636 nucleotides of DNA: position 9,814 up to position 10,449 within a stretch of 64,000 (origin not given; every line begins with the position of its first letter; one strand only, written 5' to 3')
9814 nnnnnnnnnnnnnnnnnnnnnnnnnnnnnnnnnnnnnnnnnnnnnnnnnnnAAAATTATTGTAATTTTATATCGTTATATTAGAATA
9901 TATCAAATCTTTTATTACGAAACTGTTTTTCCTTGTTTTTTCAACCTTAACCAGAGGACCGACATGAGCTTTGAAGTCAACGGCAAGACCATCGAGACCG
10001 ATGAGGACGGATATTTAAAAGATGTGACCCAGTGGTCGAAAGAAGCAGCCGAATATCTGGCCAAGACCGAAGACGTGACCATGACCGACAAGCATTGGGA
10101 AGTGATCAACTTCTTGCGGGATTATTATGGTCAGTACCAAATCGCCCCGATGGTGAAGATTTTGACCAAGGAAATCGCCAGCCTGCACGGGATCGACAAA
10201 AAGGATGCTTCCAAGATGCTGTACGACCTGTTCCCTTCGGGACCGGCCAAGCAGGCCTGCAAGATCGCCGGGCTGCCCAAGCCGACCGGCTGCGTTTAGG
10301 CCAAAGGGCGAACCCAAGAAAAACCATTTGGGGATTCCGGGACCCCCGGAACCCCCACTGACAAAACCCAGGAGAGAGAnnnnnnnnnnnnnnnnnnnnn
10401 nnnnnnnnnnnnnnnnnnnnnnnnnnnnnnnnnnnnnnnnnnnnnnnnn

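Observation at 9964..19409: Compact colinear reductive dsr supercluster dsrC-A-B-D-(IscA-like)-(hypothetical)-M-K-J-O-P-(acidic ORF), with no dsrN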

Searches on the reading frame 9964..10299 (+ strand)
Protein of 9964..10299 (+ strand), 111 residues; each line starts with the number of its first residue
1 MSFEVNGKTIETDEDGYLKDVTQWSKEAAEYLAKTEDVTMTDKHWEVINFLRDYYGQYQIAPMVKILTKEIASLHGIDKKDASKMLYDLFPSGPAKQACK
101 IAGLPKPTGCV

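Call 4: search_protein_families(library=pfam, proteins=[window:9964-10299:+], max_evalue=0.01)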
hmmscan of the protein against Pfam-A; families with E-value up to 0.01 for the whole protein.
window:9964-10299:+ (111 aa): 1 family
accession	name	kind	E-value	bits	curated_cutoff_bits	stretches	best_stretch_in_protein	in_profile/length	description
PF04358.19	DsrC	-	4e-44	149.9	24.9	1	4-111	1-107/107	DsrC like protein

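Call 5: search_protein_families(library=ncbifam, proteins=[window:9964-10299:+], max_evalue=0.01)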
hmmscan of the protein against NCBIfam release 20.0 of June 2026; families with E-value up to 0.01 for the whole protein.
window:9964-10299:+ (111 aa): 2 families
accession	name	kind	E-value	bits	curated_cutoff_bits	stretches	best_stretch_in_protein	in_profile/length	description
TIGR03342.1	dsrC_tusE_dsvC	subfamily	2.9e-45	153.1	53.5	1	4-111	2-108/108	TusE/DsrC/DsvC family sulfur relay protein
NF008562.0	PRK11508.1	equivalog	9.9e-35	119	191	1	5-111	4-109/109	sulfurtransferase TusE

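Call 59: find_homologous_proteins(query=window:9964-10299:+)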
Query window:9964-10299:+ (111 aa): 7997 proteins with E <= 0.001 among 8000 candidates; the best 120 are listed.
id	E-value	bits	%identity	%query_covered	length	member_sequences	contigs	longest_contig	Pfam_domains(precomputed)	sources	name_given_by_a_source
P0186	8.2e-69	247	99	100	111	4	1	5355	PF04358.20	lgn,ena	-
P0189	3.0e-60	219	84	100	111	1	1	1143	PF04358.20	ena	-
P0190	5.6e-59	215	83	100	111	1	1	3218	PF04358.20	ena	-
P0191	6.2e-59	215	85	100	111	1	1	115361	PF04358.20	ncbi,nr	ncbi:MAG: TusE/DsrC/DsvC family sulfur relay protein [bacterium]|nr:TusE/DsrC/DsvC family sulfur rel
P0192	3.0e-56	206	81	100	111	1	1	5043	PF04358.20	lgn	-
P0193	5.2e-51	190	76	100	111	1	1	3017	PF04358.20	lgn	-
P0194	2.9e-50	187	73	100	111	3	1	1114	PF04358.20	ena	-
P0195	2.5e-49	184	73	100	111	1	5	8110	PF04358.20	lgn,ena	-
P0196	2.7e-49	184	72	100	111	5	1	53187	PF04358.20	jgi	jgi:tRNA 2-thiouridine synthesizing protein E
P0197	3.7e-49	184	73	100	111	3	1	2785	PF04358.20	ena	-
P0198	6.1e-49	183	73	100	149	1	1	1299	PF04358.20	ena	-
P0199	6.5e-49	183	73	100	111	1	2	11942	PF04358.20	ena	-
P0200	9.1e-49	182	68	100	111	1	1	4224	PF04358.20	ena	-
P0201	1.3e-48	182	71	100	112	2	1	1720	PF04358.20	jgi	jgi:tRNA 2-thiouridine synthesizing protein E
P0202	1.7e-48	181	73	100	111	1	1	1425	PF04358.20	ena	-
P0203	2.0e-48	181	70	100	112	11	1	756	PF04358.20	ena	-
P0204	2.1e-48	181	71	99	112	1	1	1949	PF04358.20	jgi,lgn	jgi:tRNA 2-thiouridine synthesizing protein E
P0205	2.4e-48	181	73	100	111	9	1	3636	PF04358.20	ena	-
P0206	4.7e-48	180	72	100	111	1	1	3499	PF04358.20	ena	-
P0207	8.8e-48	179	72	100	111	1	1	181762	PF04358.20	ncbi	-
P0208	1.8e-47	178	72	100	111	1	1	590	PF04358.20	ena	-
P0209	6.7e-47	176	69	100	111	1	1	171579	PF04358.20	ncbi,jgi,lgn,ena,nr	ncbi:MAG: TusE/DsrC/DsvC family sulfur relay protein [Deltaproteobacteria bacterium]|nr:TusE/DsrC/Ds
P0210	9.5e-47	176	68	100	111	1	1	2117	PF04358.20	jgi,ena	-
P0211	1.2e-46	175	69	100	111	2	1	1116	PF04358.20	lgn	-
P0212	1.5e-46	175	70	100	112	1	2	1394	PF04358.20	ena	-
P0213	1.6e-46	175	67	100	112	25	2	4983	PF04358.20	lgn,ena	-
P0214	1.6e-46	175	69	100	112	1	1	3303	PF04358.20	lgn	-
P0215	3.7e-46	174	65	100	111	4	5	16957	PF04358.20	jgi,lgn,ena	-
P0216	6.3e-46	173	70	100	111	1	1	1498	PF04358.20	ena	-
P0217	8.7e-46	173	67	100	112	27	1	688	PF04358.20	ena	-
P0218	9.3e-46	173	66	100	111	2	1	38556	PF04358.20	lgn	-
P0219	1.0e-45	173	68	100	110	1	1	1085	PF04358.20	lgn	-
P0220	1.7e-45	172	68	100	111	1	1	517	PF04358.20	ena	-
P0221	2.0e-45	172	66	100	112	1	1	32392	PF04358.20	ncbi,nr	ncbi:MAG: TusE/DsrC/DsvC family sulfur relay protein [Proteobacteria bacterium]|nr:TusE/DsrC/DsvC fa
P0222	2.4e-45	171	69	100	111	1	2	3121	PF04358.20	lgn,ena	-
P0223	2.6e-45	171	68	100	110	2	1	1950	PF04358.20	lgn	-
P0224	2.8e-45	171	68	100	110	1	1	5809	PF04358.20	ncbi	ncbi:MAG: TusE/DsrC/DsvC family sulfur relay protein [bacterium]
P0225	4.0e-45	171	69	100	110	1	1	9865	PF04358.20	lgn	-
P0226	4.6e-45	170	68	100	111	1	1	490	PF04358.20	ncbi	-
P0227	6.5e-45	170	67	100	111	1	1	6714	PF04358.20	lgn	-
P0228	6.6e-45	170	67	100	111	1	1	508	PF04358.20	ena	-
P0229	7.7e-45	170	69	100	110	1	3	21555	PF04358.20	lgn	-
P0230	8.1e-45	170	68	100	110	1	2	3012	PF04358.20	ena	-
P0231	1.0e-44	169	67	100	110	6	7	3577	PF04358.20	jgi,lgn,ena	jgi:dissimilatory sulfite reductase related protein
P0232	1.1e-44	169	68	100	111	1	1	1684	PF04358.20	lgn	-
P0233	1.1e-44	169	69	100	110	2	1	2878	PF04358.20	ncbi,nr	ncbi:MAG: TusE/DsrC/DsvC family sulfur relay protein [Nitrospinae bacterium]|nr:TusE/DsrC/DsvC famil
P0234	1.1e-44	169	68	100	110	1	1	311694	PF04358.20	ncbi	ncbi:MAG: TusE/DsrC/DsvC family sulfur relay protein [Candidatus Nitrospinota bacterium M3_3B_026]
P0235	1.3e-44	169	66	100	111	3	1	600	PF04358.20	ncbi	-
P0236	1.3e-44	169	66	100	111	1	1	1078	PF04358.20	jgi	jgi:tRNA 2-thiouridine synthesizing protein E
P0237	1.3e-44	169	65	100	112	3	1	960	PF04358.20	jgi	jgi:tRNA 2-thiouridine synthesizing protein E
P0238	1.4e-44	169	68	100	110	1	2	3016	PF04358.20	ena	-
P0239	1.4e-44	169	66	100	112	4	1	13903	PF04358.20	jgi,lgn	-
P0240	1.4e-44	169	65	100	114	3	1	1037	PF04358.20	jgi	-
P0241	1.6e-44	169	65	99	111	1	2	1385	PF04358.20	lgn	-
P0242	1.7e-44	169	68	100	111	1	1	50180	PF04358.20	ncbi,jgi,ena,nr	ncbi:MAG: TusE/DsrC/DsvC family sulfur relay protein [Deltaproteobacteria bacterium]|nr:TusE/DsrC/Ds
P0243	1.8e-44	169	67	100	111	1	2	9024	PF04358.20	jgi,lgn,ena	-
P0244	2.0e-44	168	65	100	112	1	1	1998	PF04358.20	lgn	-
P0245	2.4e-44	168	68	100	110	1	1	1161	PF04358.20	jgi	jgi:tRNA 2-thiouridine synthesizing protein E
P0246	3.0e-44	168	67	100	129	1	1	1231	PF04358.20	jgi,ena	-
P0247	3.6e-44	168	67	100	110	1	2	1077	PF04358.20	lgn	-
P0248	3.6e-44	168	67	100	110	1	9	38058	PF04358.20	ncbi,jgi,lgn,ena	jgi:dissimilatory sulfite reductase related protein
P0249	4.0e-44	167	68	100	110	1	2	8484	PF04358.20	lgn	-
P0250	4.0e-44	167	67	100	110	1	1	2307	PF04358.20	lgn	-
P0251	4.3e-44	167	69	99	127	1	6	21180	PF04358.20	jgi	jgi:dissimilatory sulfite reductase related protein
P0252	5.6e-44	167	67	100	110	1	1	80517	PF04358.20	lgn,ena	-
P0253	6.4e-44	167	68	100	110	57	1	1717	PF04358.20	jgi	jgi:tRNA 2-thiouridine synthesizing protein E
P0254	6.4e-44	167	68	100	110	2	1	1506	PF04358.20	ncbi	-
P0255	6.5e-44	167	65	100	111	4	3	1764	PF04358.20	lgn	-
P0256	6.5e-44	167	68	100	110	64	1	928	PF04358.20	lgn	-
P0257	8.6e-44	166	65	100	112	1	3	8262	PF04358.20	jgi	jgi:dissimilatory sulfite reductase related protein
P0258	9.1e-44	166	67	100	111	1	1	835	PF04358.20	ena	-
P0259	9.2e-44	166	67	100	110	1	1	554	PF04358.20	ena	-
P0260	9.7e-44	166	67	100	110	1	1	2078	PF04358.20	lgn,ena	-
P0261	1.0e-43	166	68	100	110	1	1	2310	PF04358.20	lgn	-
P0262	1.0e-43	166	67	100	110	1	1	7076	PF04358.20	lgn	-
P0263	1.1e-43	166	68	100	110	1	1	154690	PF04358.20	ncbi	-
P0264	1.2e-43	166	67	99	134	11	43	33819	PF04358.20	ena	-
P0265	1.3e-43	166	67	100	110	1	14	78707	PF04358.20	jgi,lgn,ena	-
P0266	1.3e-43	166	65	100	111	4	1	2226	PF04358.20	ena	-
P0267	1.3e-43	166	67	100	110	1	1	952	PF04358.20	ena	-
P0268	1.4e-43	166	66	100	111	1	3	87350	PF04358.20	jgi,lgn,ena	jgi:tRNA 2-thiouridine synthesizing protein E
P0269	1.5e-43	166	67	100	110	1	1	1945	PF04358.20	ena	-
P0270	1.6e-43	165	67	100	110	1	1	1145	PF04358.20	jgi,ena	-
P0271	1.6e-43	165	68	100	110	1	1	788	PF04358.20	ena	-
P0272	1.6e-43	165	67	99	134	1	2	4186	PF04358.20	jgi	-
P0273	1.7e-43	165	68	100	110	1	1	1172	PF04358.20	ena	-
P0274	1.7e-43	165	65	100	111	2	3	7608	PF04358.20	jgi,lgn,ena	-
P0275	1.9e-43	165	65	100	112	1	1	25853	PF04358.20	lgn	-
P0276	1.9e-43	165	65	100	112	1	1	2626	PF04358.20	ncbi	ncbi:MAG: TusE/DsrC/DsvC family sulfur relay protein [bacterium]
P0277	2.1e-43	165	68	100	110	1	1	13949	PF04358.20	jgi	jgi:tRNA 2-thiouridine synthesizing protein E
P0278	2.1e-43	165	67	100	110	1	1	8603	PF04358.20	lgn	-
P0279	2.1e-43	165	66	99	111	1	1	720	PF04358.20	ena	-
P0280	2.2e-43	165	67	100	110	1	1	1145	PF04358.20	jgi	-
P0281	2.3e-43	165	68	100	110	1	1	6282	PF04358.20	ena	-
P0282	2.4e-43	165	68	99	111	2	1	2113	PF04358.20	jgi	jgi:dissimilatory sulfite reductase related protein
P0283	2.4e-43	165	66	100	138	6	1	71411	PF04358.20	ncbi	-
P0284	3.1e-43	165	64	100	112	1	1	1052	PF04358.20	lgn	-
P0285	3.3e-43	164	66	100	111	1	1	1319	PF04358.20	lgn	-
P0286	3.5e-43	164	66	100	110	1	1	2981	PF04358.20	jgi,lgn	-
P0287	3.6e-43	164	67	100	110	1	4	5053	PF04358.20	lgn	-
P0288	3.6e-43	164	65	100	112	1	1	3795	PF04358.20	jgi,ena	jgi:tRNA 2-thiouridine synthesizing protein E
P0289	3.6e-43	164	66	100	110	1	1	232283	PF04358.20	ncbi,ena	-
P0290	3.6e-43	164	65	99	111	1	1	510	PF04358.20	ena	-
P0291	3.9e-43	164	66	100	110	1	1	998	PF04358.20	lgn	-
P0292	4.0e-43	164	66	100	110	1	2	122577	PF04358.20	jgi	jgi:TusE/DsrC/DsvC family sulfur relay protein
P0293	4.4e-43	164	67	99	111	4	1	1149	PF04358.20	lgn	-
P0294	4.5e-43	164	67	99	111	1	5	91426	PF04358.20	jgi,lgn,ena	jgi:TusE/DsrC/DsvC family sulfur relay protein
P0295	4.8e-43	164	66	100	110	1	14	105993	PF04358.20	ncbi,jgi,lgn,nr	ncbi:MAG: TusE/DsrC/DsvC family sulfur relay protein [Betaproteobacteria bacterium]|jgi:dissimilator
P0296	5.0e-43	164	66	100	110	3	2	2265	PF04358.20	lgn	-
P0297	5.1e-43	164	67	100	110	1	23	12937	PF04358.20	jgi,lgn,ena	jgi:TusE/DsrC/DsvC family sulfur relay protein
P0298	5.1e-43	164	66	100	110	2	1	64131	PF04358.20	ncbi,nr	ncbi:MAG: TusE/DsrC/DsvC family sulfur relay protein [Rhodocyclaceae bacterium]|nr:TusE/DsrC/DsvC fa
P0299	5.4e-43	164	64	100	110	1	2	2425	PF04358.20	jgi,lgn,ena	-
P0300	5.5e-43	164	67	100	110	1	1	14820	PF04358.20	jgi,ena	jgi:tRNA 2-thiouridine synthesizing protein E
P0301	5.7e-43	164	66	99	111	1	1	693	PF04358.20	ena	-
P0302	6.0e-43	164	66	100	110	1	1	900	PF04358.20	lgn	-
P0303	6.4e-43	164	66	100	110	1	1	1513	PF04358.20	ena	-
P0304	6.4e-43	164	67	100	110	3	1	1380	PF04358.20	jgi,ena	-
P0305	6.5e-43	163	65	100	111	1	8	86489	PF04358.20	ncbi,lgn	-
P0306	6.9e-43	163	66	100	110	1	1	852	PF04358.20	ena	-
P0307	7.1e-43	163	67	100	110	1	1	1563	PF04358.20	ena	-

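Call 60: search_solved_structures(query=window:9964-10299:+, max_evalue=0.001, show_alignments=3)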
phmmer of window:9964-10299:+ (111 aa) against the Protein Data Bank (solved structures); distinct sequences matched with E-value up to 0.001: 8.
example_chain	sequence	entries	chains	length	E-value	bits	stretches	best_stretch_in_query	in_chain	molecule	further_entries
1yx3_A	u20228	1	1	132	4.9e-37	130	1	3-111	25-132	hypothetical protein DsrC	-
1sau_A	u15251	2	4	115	3.8e-29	104.6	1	3-111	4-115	sulfite reductase, desulfoviridin-type subunit gamma | sulfite reductase, desulfoviridin-type subunit gamma (dsvC)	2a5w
2xsj_C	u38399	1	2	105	2.3e-27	98.9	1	3-111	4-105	SULFUR RELAY PROTEIN, TUSE/DSRC/DSVC FAMILY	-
2v4j_C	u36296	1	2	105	3.9e-25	91.7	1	6-111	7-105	SULFITE REDUCTASE, DISSIMILATORY-TYPE SUBUNIT GAMMA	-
1ji8_A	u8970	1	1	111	2.3e-23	86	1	3-111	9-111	dissimilatory siroheme-sulfite reductase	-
3or1_C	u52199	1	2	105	4.5e-23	85.1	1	4-111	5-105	Sulfite reductase gama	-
3or2_C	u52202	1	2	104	5.8e-23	84.7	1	4-111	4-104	Sulfite redcutase subunit gama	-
7syb_A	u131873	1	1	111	1.3e-14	57.8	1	9-111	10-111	Sulfurtransferase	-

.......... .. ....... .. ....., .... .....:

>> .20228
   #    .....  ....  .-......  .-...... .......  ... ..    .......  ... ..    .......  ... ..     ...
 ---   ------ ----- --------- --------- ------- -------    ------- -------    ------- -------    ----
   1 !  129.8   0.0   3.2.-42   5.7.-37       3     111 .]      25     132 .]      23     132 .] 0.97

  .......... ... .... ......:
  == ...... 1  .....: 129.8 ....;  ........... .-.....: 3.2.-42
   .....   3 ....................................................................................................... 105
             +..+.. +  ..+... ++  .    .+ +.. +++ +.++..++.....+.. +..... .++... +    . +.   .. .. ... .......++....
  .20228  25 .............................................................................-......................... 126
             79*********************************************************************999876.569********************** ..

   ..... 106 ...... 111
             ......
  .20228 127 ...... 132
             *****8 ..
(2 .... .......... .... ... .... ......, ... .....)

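Call 63: find_encoding_contigs(protein=P0295, flank=10000, max_places=1)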
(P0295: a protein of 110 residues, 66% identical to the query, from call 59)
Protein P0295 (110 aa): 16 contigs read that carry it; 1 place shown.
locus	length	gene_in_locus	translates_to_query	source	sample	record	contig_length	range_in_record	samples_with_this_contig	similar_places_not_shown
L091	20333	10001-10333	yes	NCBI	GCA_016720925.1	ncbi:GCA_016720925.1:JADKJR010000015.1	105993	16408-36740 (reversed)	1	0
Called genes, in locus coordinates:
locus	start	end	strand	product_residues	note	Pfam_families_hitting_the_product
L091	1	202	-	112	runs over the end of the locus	PF00717:Peptidase_S24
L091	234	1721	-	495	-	PF00111:Fer2, PF00970:FAD_binding_6 (weak)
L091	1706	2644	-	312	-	PF02668:TauD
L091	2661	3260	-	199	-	-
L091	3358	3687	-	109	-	PF04358:DsrC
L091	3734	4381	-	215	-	PF09559:Cas6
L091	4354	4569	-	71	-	PF22295:DUF6967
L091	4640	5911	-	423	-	PF07992:Pyr_redox_2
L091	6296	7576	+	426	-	PF03460:NIR_SIR_ferr (weak), PF01077:NIR_SIR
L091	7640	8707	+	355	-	PF03460:NIR_SIR_ferr, PF01077:NIR_SIR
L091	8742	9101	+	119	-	PF02635:DsrE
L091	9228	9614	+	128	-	PF02635:DsrE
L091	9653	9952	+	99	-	PF04077:DsrH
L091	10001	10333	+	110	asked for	PF04358:DsrC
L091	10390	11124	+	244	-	PF02665:Nitrate_red_gam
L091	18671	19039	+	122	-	PF04358:DsrC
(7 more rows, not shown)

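Call 64: find_encoding_contigs(protein=P0209, flank=10000, max_places=1)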
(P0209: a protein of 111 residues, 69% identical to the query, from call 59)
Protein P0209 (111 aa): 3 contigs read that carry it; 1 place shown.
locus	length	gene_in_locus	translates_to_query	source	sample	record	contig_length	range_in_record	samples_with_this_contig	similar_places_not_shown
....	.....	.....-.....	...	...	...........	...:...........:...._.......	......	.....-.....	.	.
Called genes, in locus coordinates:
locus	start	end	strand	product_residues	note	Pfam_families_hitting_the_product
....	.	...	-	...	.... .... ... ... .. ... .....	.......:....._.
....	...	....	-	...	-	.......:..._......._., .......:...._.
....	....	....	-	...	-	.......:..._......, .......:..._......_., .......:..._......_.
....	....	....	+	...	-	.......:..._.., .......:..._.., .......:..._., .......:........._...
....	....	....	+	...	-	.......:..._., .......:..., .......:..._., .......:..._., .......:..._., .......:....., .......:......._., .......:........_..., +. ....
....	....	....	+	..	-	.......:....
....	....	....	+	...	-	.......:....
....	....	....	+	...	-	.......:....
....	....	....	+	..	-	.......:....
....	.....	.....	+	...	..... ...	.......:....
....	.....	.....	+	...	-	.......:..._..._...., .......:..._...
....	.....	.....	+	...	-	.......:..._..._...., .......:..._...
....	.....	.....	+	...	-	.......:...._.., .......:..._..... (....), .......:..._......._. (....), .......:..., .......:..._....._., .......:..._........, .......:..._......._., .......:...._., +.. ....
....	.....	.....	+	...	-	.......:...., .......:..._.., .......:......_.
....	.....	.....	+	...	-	-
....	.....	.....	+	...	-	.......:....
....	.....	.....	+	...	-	-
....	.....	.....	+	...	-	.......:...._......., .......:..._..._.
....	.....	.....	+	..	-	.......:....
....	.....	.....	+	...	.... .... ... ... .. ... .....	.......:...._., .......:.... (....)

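Call 66: find_encoding_contigs(protein=P0234, flank=10000, max_places=1)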
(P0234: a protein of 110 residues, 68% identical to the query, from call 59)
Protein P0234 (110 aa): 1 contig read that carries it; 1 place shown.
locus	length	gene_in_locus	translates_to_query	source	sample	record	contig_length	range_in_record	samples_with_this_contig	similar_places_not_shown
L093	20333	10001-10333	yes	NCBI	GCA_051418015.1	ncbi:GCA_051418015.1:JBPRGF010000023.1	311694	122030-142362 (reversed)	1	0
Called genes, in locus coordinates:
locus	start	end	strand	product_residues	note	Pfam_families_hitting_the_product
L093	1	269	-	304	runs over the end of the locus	PF01008:IF-2B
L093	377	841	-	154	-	PF01475:FUR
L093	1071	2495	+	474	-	PF01656:CbiA, PF13500:AAA_26, PF07685:GATase_3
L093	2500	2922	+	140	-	PF02566:OsmC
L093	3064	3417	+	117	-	PF02635:DsrE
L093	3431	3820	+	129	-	PF02635:DsrE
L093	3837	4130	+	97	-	PF04077:DsrH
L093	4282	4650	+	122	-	-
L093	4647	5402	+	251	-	PF13187:Fer4_9 (faint), PF13247:Fer4_11, PF12837:Fer4_6 (weak), PF13237:Fer4_10 (weak), PF00037:Fer4 (weak), PF12838:Fer4_7 (weak), PF13247:Fer4_11 (weak)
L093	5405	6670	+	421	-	PF03916:NrfD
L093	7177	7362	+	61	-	-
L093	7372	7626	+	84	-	PF17373:DUF5395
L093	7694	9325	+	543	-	PF03601:Cons_hypoth698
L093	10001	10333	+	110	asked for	PF04358:DsrC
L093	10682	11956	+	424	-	PF03460:NIR_SIR_ferr (weak), PF01077:NIR_SIR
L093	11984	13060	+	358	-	PF03460:NIR_SIR_ferr, PF01077:NIR_SIR, PF25160:LdpA_Fe-S-bd (faint)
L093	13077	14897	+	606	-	PF14691:Fer4_20, PF13738:Pyr_redox_3 (faint), PF00070:Pyr_redox (faint), PF01266:DAO, PF01946:Thi4 (weak), PF07992:Pyr_redox_2, PF13450:NAD_binding_8, PF12838:Fer4_7 (weak), +4 more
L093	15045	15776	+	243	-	PF02665:Nitrate_red_gam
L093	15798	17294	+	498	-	PF13183:Fer4_8, PF13237:Fer4_10 (faint), PF13534:Fer4_17, PF02754:CCG (faint)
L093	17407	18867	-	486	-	-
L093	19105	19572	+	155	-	PF01475:FUR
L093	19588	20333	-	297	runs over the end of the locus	-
